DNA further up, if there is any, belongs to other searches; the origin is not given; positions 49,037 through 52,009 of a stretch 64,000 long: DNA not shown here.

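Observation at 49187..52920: Cytochrome-bd-like membrane pair fused to an octahaem cytochrome c: a candidate uncharacterised respiratory/electron-transfer module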

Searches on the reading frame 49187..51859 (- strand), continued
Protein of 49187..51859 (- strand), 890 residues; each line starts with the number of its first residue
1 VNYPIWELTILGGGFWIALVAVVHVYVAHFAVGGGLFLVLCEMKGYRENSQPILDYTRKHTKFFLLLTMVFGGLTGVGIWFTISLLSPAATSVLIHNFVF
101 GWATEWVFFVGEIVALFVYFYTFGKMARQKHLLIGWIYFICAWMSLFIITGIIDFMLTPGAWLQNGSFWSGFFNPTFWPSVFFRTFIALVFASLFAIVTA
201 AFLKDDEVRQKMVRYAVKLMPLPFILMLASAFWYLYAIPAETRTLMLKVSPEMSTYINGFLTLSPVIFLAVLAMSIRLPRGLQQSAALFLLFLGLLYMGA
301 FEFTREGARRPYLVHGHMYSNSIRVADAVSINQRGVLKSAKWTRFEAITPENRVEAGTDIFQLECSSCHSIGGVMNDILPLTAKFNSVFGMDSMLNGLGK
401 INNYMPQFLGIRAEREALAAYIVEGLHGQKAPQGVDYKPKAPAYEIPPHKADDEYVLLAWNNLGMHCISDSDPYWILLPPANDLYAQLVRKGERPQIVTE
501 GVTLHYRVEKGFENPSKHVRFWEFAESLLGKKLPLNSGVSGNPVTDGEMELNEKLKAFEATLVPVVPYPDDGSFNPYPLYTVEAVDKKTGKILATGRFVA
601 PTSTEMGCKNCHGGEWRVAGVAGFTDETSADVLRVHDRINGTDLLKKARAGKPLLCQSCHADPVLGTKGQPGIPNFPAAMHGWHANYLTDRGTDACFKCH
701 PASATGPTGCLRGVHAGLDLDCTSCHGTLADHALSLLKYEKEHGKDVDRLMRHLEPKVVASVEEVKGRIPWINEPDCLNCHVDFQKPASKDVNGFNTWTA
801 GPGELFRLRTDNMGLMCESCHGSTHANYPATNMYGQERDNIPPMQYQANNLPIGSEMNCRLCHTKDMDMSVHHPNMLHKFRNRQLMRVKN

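Call 9: find_homologous_proteins(query=window:49187-51859:-, max_evalue=0.00001)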
Query window:49187-51859:- (890 aa): 3534 proteins with E <= 0.00001 among 8000 candidates; the best 120 are listed.
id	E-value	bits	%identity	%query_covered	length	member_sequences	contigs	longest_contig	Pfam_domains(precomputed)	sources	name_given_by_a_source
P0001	0.0e+0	2125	100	100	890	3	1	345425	PF14522.12,PF01654.23,PF22113.2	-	-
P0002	0.0e+0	1752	79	100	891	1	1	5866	PF14537.12,PF13442.12,PF14522.12,PF01654.23,PF22113.2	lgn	-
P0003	0.0e+0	1697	78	100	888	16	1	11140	PF14537.12,PF13442.12,PF14522.12,PF01654.23,PF22113.2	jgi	jgi:cytochrome bd-type quinol oxidase subunit 1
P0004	0.0e+0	1591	78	94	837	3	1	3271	PF14537.12,PF13442.12,PF14522.12,PF22113.2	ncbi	ncbi:MAG: c-type cytochrome, partial [Desulfonatronovibrionaceae bacterium]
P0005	0.0e+0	1515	70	100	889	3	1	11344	PF09699.16,PF14522.12,PF01654.23,PF22113.2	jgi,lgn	jgi:mono/diheme cytochrome c family protein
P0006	0.0e+0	1371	65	100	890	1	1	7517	PF14537.12,PF14522.12,PF01654.23,PF22113.2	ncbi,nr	ncbi:MAG: cytochrome C [Deltaproteobacteria bacterium]|nr:cytochrome C [Deltaproteobacteria bacteriu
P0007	0.0e+0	1346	63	100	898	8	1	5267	PF09699.16,PF14522.12,PF01654.23,PF22113.2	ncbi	ncbi:MAG: cytochrome ubiquinol oxidase subunit I [Desulfohalobium sp.]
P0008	0.0e+0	1336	63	100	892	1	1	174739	PF14537.12,PF13442.12,PF14522.12,PF01654.23,PF22113.2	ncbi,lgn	-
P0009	0.0e+0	1335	63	100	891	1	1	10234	PF14537.12,PF13442.12,PF14522.12,PF01654.23,PF22113.2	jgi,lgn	jgi:mono/diheme cytochrome c family protein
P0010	0.0e+0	1334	64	100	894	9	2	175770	PF14537.12,PF13442.12,PF14522.12,PF01654.23,PF22113.2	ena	-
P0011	0.0e+0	1331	63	100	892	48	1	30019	PF14537.12,PF13442.12,PF14522.12,PF01654.23,PF22113.2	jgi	jgi:cytochrome bd-type quinol oxidase subunit 1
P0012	0.0e+0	1329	63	100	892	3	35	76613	PF14537.12,PF14522.12,PF01654.23,PF22113.2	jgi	jgi:mono/diheme cytochrome c family protein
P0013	0.0e+0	1317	62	100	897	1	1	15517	PF14537.12,PF13442.12,PF14522.12,PF01654.23,PF22113.2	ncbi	-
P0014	0.0e+0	1317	62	100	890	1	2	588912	PF14537.12,PF13442.12,PF14522.12,PF01654.23,PF22113.2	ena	-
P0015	0.0e+0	1315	63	99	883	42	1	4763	PF14537.12,PF13442.12,PF14522.12,PF01654.23,PF22113.2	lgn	-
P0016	0.0e+0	1313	62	98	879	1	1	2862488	PF13442.12,PF14522.12,PF01654.23,PF22113.2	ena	-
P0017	0.0e+0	1311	62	98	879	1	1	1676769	PF09699.16,PF13442.12,PF14522.12,PF01654.23,PF22113.2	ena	-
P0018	0.0e+0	1304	62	98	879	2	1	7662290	PF14522.12,PF01654.23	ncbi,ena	-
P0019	0.0e+0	1299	61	100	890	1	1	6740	PF14537.12,PF13442.12,PF14522.12,PF01654.23,PF22113.2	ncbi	-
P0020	0.0e+0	1298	60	99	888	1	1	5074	PF09699.16,PF14537.12,PF13442.12,PF14522.12,PF01654.23,PF22113.2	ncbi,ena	-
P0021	0.0e+0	1296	62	98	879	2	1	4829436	PF14537.12,PF14522.12,PF01654.23,PF22113.2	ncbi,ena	-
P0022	0.0e+0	1280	60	99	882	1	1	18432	PF09699.16,PF14537.12,PF13442.12,PF14522.12,PF01654.23,PF22113.2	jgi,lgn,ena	-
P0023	0.0e+0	1280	63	97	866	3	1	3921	PF09699.16,PF14537.12,PF14522.12,PF01654.23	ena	-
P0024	0.0e+0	1279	61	99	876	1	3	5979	PF14522.12,PF01654.23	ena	-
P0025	0.0e+0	1277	61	98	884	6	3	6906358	PF13442.12,PF14522.12,PF01654.23,PF22113.2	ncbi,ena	-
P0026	0.0e+0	1275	61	99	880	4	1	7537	PF14522.12,PF01654.23,PF22113.2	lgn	-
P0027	0.0e+0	1274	61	99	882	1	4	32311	PF14537.12,PF14522.12,PF01654.23,PF22113.2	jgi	-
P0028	0.0e+0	1272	61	98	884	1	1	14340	PF13442.12,PF14522.12,PF01654.23,PF22113.2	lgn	-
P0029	0.0e+0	1271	60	98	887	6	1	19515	PF14522.12,PF01654.23,PF22113.2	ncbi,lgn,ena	-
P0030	0.0e+0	1269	60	99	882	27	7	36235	PF14537.12,PF14522.12,PF01654.23,PF22113.2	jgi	-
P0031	0.0e+0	1265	61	98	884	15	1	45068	PF13442.12,PF14522.12,PF01654.23,PF22113.2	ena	-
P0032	0.0e+0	1264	60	98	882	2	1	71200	PF13442.12,PF14522.12,PF01654.23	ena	-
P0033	0.0e+0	1261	61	98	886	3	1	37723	PF14522.12,PF01654.23,PF22113.2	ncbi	-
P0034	0.0e+0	1261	59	99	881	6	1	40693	PF14537.12,PF14522.12,PF01654.23,PF22113.2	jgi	jgi:mono/diheme cytochrome c family protein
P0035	0.0e+0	1259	74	79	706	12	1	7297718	PF13442.12,PF14522.12,PF22113.2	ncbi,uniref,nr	ncbi:cytochrome c family protein [Desulfosarcina widdelii]|uniref:Cytochrome c family protein n=1 Ta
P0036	0.0e+0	1259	59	99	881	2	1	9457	PF14537.12,PF14522.12,PF01654.23,PF22113.2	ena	-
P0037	0.0e+0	1258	60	98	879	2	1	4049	PF13442.12,PF14522.12,PF01654.23,PF22113.2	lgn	-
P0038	0.0e+0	1256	60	98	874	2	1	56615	PF14522.12,PF01654.23,PF22113.2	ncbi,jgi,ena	-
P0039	0.0e+0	1256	62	98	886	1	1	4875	PF14537.12,PF13442.12,PF14522.12,PF01654.23,PF22113.2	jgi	jgi:mono/diheme cytochrome c family protein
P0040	0.0e+0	1254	60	98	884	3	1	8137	PF13442.12,PF14522.12,PF01654.23,PF22113.2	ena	-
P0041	0.0e+0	1251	61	98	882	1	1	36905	PF14522.12,PF01654.23,PF22113.2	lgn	-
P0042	0.0e+0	1250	60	99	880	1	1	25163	PF01654.23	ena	-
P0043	0.0e+0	1247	59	98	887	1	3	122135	PF14537.12,PF13442.12,PF14522.12,PF01654.23,PF22113.2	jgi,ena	jgi:cytochrome bd-type quinol oxidase subunit 1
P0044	0.0e+0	1244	59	99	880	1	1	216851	PF14522.12,PF01654.23,PF22113.2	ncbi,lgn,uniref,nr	ncbi:cytochrome bd-I ubiquinol oxidase subunit 1 apoprotein [Malonomonas rubra DSM 5091]|uniref:Cyto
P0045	0.0e+0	1242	59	99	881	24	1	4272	PF14522.12,PF01654.23,PF22113.2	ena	-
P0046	0.0e+0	1242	58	99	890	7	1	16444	PF14522.12,PF01654.23,PF22113.2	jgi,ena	-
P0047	0.0e+0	1240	59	98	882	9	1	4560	PF14537.12,PF14522.12,PF01654.23,PF22113.2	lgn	-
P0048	0.0e+0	1239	58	99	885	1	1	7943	PF14537.12,PF13442.12,PF14522.12,PF01654.23,PF22113.2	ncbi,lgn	-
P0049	0.0e+0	1237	59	99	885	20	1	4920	PF14537.12,PF14522.12,PF01654.23,PF22113.2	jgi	-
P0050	0.0e+0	1237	60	98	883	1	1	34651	PF09699.16,PF13442.12,PF14522.12,PF01654.23,PF22113.2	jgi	jgi:hypothetical protein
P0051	0.0e+0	1237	59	98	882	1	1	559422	PF14522.12,PF01654.23,PF22113.2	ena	-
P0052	0.0e+0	1236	59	99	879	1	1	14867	PF13442.12,PF14522.12,PF01654.23,PF22113.2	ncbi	-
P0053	0.0e+0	1236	58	99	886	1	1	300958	PF09699.16,PF13442.12,PF14522.12,PF22113.2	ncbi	ncbi:MAG: cytochrome ubiquinol oxidase subunit I [Pseudomonadota bacterium]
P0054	0.0e+0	1233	59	99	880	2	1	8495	PF01654.23,PF22113.2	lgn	-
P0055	0.0e+0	1232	59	99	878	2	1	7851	PF13442.12,PF14522.12,PF01654.23,PF22113.2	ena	-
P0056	0.0e+0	1231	59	99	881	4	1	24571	PF14522.12,PF01654.23,PF22113.2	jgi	-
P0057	0.0e+0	1230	57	99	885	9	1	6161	PF14537.12,PF14522.12,PF01654.23,PF22113.2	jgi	jgi:mono/diheme cytochrome c family protein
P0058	0.0e+0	1229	58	99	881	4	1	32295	PF14522.12,PF01654.23,PF22113.2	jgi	-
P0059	0.0e+0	1229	58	99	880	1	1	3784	PF13442.12,PF14522.12,PF01654.23,PF22113.2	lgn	-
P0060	0.0e+0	1229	58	99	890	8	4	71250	PF14522.12,PF01654.23,PF22113.2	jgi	jgi:mono/diheme cytochrome c family protein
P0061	0.0e+0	1228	58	99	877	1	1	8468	PF14537.12,PF14522.12,PF01654.23,PF22113.2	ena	-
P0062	0.0e+0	1228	59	98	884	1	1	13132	PF14537.12,PF14522.12,PF01654.23,PF22113.2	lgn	-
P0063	0.0e+0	1226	57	99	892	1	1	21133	PF13442.12,PF14522.12,PF01654.23,PF22113.2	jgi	jgi:hypothetical protein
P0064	0.0e+0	1226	57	99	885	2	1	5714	PF14537.12,PF13442.12,PF14522.12,PF01654.23,PF22113.2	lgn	-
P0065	0.0e+0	1226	59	98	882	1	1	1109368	PF13442.12,PF14522.12,PF01654.23,PF22113.2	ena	-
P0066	0.0e+0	1223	58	99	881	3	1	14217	PF14522.12,PF01654.23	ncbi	-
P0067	0.0e+0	1222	57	99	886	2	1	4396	PF14537.12,PF13442.12,PF14522.12,PF01654.23,PF22113.2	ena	-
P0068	0.0e+0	1222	57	99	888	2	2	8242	PF14522.12,PF01654.23,PF22113.2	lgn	-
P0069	0.0e+0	1221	58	99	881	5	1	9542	PF14522.12,PF01654.23,PF22113.2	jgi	-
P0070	0.0e+0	1219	58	98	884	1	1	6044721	PF14537.12,PF13442.12,PF14522.12,PF01654.23,PF22113.2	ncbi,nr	ncbi:MAG: cytochrome ubiquinol oxidase subunit I [Desulfobacter sp.]|nr:MAG: cytochrome ubiquinol ox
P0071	0.0e+0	1219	59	99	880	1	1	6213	PF14522.12,PF22113.2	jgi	-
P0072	0.0e+0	1219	58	99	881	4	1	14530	PF14522.12,PF01654.23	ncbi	-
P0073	0.0e+0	1218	58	99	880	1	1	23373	PF01654.23,PF22113.2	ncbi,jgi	-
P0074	0.0e+0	1218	59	99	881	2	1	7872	PF14537.12,PF14522.12,PF01654.23,PF22113.2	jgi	-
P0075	0.0e+0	1218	58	99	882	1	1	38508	PF09699.16,PF13442.12,PF14522.12,PF22113.2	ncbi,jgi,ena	-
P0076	0.0e+0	1215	59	98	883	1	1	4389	PF13442.12,PF14522.12,PF01654.23,PF22113.2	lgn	-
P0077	0.0e+0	1215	58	99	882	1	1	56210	PF13442.12,PF14522.12,PF01654.23,PF22113.2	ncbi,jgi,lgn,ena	-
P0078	0.0e+0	1215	58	99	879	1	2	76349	PF01654.23,PF22113.2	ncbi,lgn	ncbi:MAG: cytochrome ubiquinol oxidase subunit I [Pseudomonadota bacterium]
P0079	0.0e+0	1215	59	99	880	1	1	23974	PF22113.2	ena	-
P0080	0.0e+0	1215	57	99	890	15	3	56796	PF14522.12,PF01654.23,PF22113.2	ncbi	ncbi:MAG: cytochrome ubiquinol oxidase subunit I [Desulfonatronovibrio sp.]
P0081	0.0e+0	1213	58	99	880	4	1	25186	PF02085.22,PF14522.12,PF01654.23,PF22113.2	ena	-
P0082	0.0e+0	1212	58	99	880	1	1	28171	PF13442.12,PF01654.23,PF22113.2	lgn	-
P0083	0.0e+0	1211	58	99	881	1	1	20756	PF14537.12,PF14522.12,PF01654.23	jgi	jgi:hypothetical protein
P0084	0.0e+0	1208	58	98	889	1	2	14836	PF14537.12,PF13442.12,PF14522.12,PF01654.23,PF22113.2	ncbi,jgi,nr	ncbi:MAG: cytochrome ubiquinol oxidase subunit I [Desulfovibrionaceae bacterium]|jgi:mono/diheme cyt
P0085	0.0e+0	1208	59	98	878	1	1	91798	PF14522.12,PF01654.23,PF22113.2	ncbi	ncbi:MAG: cytochrome ubiquinol oxidase subunit I [Desulfovibrionaceae bacterium]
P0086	0.0e+0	1206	58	99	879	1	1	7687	PF13442.12,PF14522.12,PF01654.23,PF22113.2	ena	-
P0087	0.0e+0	1203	59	98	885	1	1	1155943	PF13442.12,PF14522.12,PF22113.2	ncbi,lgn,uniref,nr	ncbi:mono/diheme cytochrome c family protein/MFS family permease [Desulfobaculum xiamenense]|uniref:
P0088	0.0e+0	1203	58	98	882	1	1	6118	PF14537.12,PF13442.12,PF14522.12,PF01654.23,PF22113.2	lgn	-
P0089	0.0e+0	1201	58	97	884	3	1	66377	PF14537.12,PF13442.12,PF14522.12,PF01654.23,PF22113.2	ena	-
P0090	0.0e+0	1200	58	99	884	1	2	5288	PF09699.16,PF14537.12,PF13442.12,PF14522.12,PF01654.23,PF22113.2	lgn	-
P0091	0.0e+0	1200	59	98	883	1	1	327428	PF14537.12,PF14522.12,PF01654.23,PF22113.2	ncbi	ncbi:cytochrome C [Desulfocurvus sp. DL9XJH121]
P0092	0.0e+0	1200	57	99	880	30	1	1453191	PF14537.12,PF14522.12,PF01654.23,PF22113.2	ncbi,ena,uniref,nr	ncbi:cytochrome ubiquinol oxidase subunit I [uncultured Desulfuromusa sp.]|uniref:cytochrome ubiquin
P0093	0.0e+0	1199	56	99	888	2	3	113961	PF14537.12,PF14522.12,PF01654.23,PF22113.2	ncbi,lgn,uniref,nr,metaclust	ncbi:cytochrome ubiquinol oxidase subunit I [Desulfonatronovibrio hydrogenovorans]|uniref:cytochrome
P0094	0.0e+0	1199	56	99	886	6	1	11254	PF13442.12,PF14522.12,PF01654.23,PF22113.2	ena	-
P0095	0.0e+0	1199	56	98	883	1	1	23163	PF14522.12,PF01654.23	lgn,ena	-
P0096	0.0e+0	1199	59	97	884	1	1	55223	PF14537.12,PF13442.12,PF14522.12,PF01654.23,PF22113.2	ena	-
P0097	0.0e+0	1197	59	99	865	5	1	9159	PF14522.12,PF01654.23,PF22113.2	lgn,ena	-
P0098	0.0e+0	1195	57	98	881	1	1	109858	PF14522.12,PF01654.23,PF22113.2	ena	-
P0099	0.0e+0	1194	55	99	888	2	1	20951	PF13442.12,PF14522.12,PF01654.23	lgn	-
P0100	0.0e+0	1193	56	99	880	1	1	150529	PF14537.12,PF14522.12,PF01654.23,PF22113.2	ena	-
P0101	0.0e+0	1191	57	98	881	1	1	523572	PF13442.12,PF14522.12,PF01654.23,PF22113.2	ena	-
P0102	0.0e+0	1191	57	98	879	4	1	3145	PF13442.12,PF14522.12,PF01654.23,PF22113.2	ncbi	-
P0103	0.0e+0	1190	56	98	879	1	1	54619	PF14522.12,PF01654.23,PF22113.2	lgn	-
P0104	0.0e+0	1190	57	99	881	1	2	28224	PF14522.12,PF01654.23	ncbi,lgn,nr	ncbi:MAG: cytochrome ubiquinol oxidase subunit I [Thermodesulfobacteriota bacterium]|nr:cytochrome u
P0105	0.0e+0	1189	56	99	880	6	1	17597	PF14522.12,PF01654.23,PF22113.2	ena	-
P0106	0.0e+0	1188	56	99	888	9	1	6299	PF14522.12,PF01654.23,PF22113.2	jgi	jgi:mono/diheme cytochrome c family protein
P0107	0.0e+0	1188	57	99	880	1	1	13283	PF14522.12,PF01654.23,PF22113.2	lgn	-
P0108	0.0e+0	1186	57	98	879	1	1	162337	PF14522.12,PF01654.23,PF22113.2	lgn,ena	-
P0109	0.0e+0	1186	57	99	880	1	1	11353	PF14537.12,PF14522.12,PF01654.23,PF22113.2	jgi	jgi:hypothetical protein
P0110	0.0e+0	1184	56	98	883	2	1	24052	PF09699.16,PF13442.12,PF14522.12,PF01654.23,PF22113.2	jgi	-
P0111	0.0e+0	1182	57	98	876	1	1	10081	PF13442.12,PF14522.12,PF01654.23,PF22113.2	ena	-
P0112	0.0e+0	1182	57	98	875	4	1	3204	PF14522.12,PF01654.23,PF22113.2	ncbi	ncbi:MAG: cytochrome ubiquinol oxidase subunit I [Desulfonatronovibrionaceae bacterium]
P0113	0.0e+0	1179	57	99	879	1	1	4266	PF14522.12,PF01654.23,PF22113.2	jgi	jgi:mono/diheme cytochrome c family protein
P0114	0.0e+0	1179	57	99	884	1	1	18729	PF09699.16,PF14537.12,PF13442.12,PF14522.12,PF01654.23,PF22113.2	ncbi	ncbi:MAG: cytochrome ubiquinol oxidase subunit I [Pseudomonadota bacterium]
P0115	0.0e+0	1177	56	99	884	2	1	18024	PF14537.12,PF13442.12,PF14522.12,PF01654.23,PF22113.2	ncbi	-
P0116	0.0e+0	1177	56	98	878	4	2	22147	PF14522.12,PF01654.23,PF22113.2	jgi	jgi:hypothetical protein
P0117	0.0e+0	1177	55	99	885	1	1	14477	PF14537.12,PF13442.12,PF14522.12,PF01654.23,PF22113.2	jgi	jgi:hypothetical protein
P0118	0.0e+0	1177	56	99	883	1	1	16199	PF14522.12,PF01654.23,PF22113.2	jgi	-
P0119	0.0e+0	1175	76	71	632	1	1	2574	PF14537.12,PF13442.12,PF14522.12,PF22113.2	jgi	jgi:mono/diheme cytochrome c family protein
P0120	0.0e+0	1175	56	99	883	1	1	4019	PF14537.12,PF13442.12,PF14522.12,PF01654.23,PF22113.2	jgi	-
